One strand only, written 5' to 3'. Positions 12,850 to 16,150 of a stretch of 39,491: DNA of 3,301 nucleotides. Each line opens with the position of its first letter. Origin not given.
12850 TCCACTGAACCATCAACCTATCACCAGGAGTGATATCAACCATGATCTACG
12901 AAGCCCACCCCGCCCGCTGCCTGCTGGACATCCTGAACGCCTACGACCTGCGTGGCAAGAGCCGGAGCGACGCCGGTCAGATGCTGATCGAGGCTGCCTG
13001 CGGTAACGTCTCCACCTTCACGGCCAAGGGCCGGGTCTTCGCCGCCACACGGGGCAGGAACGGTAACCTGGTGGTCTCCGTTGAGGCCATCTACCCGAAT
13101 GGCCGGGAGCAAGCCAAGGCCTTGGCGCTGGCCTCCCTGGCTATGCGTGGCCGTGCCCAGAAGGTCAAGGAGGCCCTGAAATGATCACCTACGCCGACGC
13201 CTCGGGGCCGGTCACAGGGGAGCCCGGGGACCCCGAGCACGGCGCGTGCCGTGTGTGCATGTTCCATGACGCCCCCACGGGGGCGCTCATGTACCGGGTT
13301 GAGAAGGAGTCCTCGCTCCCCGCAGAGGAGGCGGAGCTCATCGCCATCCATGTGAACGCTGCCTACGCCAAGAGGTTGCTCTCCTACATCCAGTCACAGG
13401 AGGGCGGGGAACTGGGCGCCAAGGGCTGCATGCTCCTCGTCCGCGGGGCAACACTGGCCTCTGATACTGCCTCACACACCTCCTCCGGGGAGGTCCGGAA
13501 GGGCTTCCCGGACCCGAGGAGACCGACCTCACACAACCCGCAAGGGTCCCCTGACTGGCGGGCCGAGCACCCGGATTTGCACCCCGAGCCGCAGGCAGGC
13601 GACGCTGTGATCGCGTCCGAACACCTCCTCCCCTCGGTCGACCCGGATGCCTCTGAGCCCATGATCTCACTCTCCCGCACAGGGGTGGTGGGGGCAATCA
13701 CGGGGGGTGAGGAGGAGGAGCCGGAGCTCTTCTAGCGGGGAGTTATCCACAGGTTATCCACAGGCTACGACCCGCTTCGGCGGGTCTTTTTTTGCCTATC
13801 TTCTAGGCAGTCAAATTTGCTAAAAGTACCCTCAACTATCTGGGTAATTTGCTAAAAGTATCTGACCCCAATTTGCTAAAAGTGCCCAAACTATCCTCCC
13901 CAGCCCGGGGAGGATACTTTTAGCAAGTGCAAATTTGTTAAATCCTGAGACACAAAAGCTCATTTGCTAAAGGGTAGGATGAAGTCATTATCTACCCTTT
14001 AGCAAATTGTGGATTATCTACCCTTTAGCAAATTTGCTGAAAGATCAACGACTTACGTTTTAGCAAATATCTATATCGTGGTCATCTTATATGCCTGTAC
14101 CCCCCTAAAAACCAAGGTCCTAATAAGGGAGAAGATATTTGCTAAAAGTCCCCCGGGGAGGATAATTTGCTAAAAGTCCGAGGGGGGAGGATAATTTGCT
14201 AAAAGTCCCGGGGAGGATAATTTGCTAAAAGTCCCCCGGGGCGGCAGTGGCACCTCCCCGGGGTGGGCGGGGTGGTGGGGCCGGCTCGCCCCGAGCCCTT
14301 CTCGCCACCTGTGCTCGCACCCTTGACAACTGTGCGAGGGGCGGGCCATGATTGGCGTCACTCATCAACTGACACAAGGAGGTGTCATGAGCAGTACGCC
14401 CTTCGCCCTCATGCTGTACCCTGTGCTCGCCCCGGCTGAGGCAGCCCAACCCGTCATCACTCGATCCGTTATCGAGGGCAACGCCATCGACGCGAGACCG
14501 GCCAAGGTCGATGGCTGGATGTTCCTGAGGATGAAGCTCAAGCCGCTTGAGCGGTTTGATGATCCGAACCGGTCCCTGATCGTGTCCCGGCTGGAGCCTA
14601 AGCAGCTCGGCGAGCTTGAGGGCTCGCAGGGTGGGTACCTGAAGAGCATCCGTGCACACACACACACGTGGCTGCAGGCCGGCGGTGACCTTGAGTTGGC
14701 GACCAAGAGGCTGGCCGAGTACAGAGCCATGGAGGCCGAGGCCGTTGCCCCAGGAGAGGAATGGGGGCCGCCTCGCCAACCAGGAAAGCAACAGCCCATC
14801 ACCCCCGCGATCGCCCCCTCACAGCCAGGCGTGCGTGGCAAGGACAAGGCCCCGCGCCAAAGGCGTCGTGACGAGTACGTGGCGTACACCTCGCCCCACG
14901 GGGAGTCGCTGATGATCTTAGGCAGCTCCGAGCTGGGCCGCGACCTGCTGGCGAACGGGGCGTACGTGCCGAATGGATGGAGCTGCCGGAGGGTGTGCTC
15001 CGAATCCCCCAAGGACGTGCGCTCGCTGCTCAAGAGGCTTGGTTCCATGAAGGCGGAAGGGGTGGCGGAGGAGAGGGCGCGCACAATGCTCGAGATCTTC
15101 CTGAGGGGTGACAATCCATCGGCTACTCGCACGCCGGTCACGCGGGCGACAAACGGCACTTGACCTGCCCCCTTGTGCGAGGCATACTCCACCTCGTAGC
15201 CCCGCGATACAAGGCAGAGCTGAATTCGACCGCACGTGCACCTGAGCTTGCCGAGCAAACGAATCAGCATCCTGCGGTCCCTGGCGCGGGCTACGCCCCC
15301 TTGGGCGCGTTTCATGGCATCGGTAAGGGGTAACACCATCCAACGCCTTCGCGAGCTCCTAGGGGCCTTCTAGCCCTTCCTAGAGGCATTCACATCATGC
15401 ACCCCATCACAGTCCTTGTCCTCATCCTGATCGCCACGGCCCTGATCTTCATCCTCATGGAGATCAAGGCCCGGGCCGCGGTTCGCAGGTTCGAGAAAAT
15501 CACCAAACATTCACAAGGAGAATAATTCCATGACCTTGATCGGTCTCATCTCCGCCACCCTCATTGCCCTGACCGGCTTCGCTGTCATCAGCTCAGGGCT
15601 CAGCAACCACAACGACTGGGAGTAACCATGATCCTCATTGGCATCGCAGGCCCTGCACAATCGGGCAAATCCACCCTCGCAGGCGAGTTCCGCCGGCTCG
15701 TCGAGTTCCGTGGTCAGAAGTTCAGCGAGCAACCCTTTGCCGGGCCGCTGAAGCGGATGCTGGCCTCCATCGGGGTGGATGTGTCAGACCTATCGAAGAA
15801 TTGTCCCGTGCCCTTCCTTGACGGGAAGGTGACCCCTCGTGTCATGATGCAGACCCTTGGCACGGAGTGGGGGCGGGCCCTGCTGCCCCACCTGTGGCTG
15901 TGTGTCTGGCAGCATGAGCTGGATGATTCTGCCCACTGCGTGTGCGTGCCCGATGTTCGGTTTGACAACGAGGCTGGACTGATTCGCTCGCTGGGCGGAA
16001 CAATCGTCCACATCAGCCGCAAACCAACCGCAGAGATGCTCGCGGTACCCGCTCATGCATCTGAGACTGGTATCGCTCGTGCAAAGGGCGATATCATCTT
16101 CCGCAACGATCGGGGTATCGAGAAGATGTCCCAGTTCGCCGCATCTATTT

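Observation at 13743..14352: Plasmid-style origin module: tandem DnaA boxes, 14-copy iteron array and AT-rich spacer abutting the promoter of an unknown gene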

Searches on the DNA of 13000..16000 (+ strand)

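Call 5: search_dna_similar(query=window:13000-16000:+, collection=phages, mode=near)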
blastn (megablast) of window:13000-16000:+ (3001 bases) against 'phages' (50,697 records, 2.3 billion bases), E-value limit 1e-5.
No match.

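Call 31: search_rna_families(source=window, start=13700, end=14400, threshold=evalue, max_evalue=5)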
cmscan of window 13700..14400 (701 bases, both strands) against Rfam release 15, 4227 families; matches with E-value up to 5: 15.
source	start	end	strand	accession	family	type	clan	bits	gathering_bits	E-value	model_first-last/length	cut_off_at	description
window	13929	14037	+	RF04128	MIR8562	Gene; miRNA;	-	24.5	211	0.029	68-175/242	no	MIR8562 microRNA precursor family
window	13710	13790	+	RF02144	rsmX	Gene;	CL00106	20.2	56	0.19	1-114/114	no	rsmX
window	13958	14010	-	RF03735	mir-1502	Gene; miRNA;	-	19.4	66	2.8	1-59/59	no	mir-1502 microRNA precursor family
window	13959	14037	+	RF03735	mir-1502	Gene; miRNA;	-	18.5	66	4.8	1-59/59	no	mir-1502 microRNA precursor family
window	13835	13941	+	RF01045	mir-544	Gene; miRNA;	-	17.4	66.5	2.5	1-84/84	no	mir-544 microRNA precursor family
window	13966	14029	+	RF00581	SNORD12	Gene; snRNA; snoRNA; CD-box;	CL00044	17.3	43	1.7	1-90/90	no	Small nucleolar SNORD12/SNORD106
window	13962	14007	+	RF00928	mir-590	Gene; miRNA;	-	17.3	65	2.3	21-67/86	no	mir-590 microRNA precursor family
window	13964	14023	+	RF03070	ssNA-helicase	Gene; sRNA;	-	16.8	41.5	2.3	1-49/49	no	ssNA-helicase RNA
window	13947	14017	-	RF01045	mir-544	Gene; miRNA;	-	16.7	66.5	4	1-84/84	no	mir-544 microRNA precursor family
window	13928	14037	-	RF04209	MIR7533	Gene; miRNA;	-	15.6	230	1.6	71-180/249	no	MIR7533 microRNA precursor family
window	13726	13790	+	RF01394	isrK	Gene; sRNA;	-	14.7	50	1.4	1-77/77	no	isrK Hfq binding RNA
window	13891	13916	-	RF00464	mir-92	Gene; miRNA;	CL00137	14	47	2.7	1-80/80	no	mir-92 microRNA precursor family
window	14144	14294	+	RF02035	IMES-2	Gene;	-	13.3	54.7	0.85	1-141/141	no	IMES-2 RNA motif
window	14369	14386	+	RF04320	RsmV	Gene; sRNA;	CL00106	12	100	0.55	160-177/196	no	RsmV RNA family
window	13700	13848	+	RF01953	SOX2OT_exon3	Gene; lncRNA;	-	9.5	70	2.1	114-276/276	5'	SOX2 overlapping transcript exon 3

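Call 99: search_dna_similar(query=window:13740-13769:+, collection=phages, mode=distant, max_evalue=1, max_rows=40)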
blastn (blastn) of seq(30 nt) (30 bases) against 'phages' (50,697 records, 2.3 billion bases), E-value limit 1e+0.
Records with a match: 93; places in all: 107; records where one place covers at least 80% of the query: 55.
Best place of each record, by identity: >=99% 15; 95-99% 26; 90-95% 32; 80-90% 20.
By first word of the organism name: Klebsiella 18; Pseudomonas 17; Salmonella 10; Streptomyces 8; Proteus 6; Microviridae 6; Vibrio 5; bajarodmic 4; Escherichia 3; Bacteriophage 2; and 10 more.
By host as written in the record: - 12; Klebsiella pneumoniae 7; Pseudomonas aeruginosa 6; Pseudomonas aeruginosa ATCC 27853 5; Streptomyces griseus ATCC 10137 3; Proteus mirabilis 3; Salmonella enterica subsp. enterica serovar Braenderup str. FSL S5-0373 2; Vibrio harveyi BAA-1116 2; and 41 more.
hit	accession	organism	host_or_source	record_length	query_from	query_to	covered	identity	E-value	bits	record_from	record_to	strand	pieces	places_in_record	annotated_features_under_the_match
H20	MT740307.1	Pseudomonas phage phiK7A1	Pseudomonas syringae pv. actinidiae K7A1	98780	2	29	93%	96.6%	4e-4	46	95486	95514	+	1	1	none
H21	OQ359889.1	Salmonella phage vB_SenS_UTK0009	Salmonella enterica subsp. enterica ...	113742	1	28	93%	89.7%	2e-1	37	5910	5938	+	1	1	none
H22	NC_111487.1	Salmonella phage vB_SenS_UTK0009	Salmonella enterica subsp. enterica ...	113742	1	28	93%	89.7%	2e-1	37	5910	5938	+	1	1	none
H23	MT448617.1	Vibrio phage River4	Vibrio harveyi BAA-1116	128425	1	27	90%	92.9%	1e-2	39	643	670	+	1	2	none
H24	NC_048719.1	Streptomyces phage Annadreamy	Streptomyces griseus ATCC 10137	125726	1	27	90%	92.9%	1e-2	39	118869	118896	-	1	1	none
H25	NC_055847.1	Vibrio phage River4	Vibrio harveyi BAA-1116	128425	1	27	90%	92.9%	1e-2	39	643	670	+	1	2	none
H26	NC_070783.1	Streptomyces phage Faust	Streptomyces lividans JI 1326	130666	1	27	90%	92.9%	1e-2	39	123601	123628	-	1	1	none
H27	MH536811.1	Streptomyces phage Annadreamy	Streptomyces griseus ATCC 10137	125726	1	27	90%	92.9%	1e-2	39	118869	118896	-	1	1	none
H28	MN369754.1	Streptomyces phage Limpid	Streptomyces sanglieri UNT16F27A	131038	1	27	90%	92.9%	1e-2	39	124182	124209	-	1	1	none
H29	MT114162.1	Streptomyces phage Moab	Streptomyces griseofuscus ATCC 23916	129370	1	27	90%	92.9%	1e-2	39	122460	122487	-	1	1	none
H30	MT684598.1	Streptomyces phage Faust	Streptomyces lividans JI 1326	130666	1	27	90%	92.9%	1e-2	39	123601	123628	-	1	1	none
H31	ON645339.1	Streptomyces phage Sham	Streptomyces griseus ATCC 10137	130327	1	27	90%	92.9%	1e-2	39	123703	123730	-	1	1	none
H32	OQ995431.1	Streptomyces phage Patelgo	Streptomyces mirabilis NRRL B-2400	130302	1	27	90%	92.9%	1e-2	39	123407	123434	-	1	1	none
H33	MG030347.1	Proteus phage PM135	Proteus mirabilis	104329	1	28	93%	89.3%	5e-2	38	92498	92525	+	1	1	none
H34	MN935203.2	Proteus phage VTCCBPA139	Proteus mirabilis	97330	1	28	93%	89.3%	5e-2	38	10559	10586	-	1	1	none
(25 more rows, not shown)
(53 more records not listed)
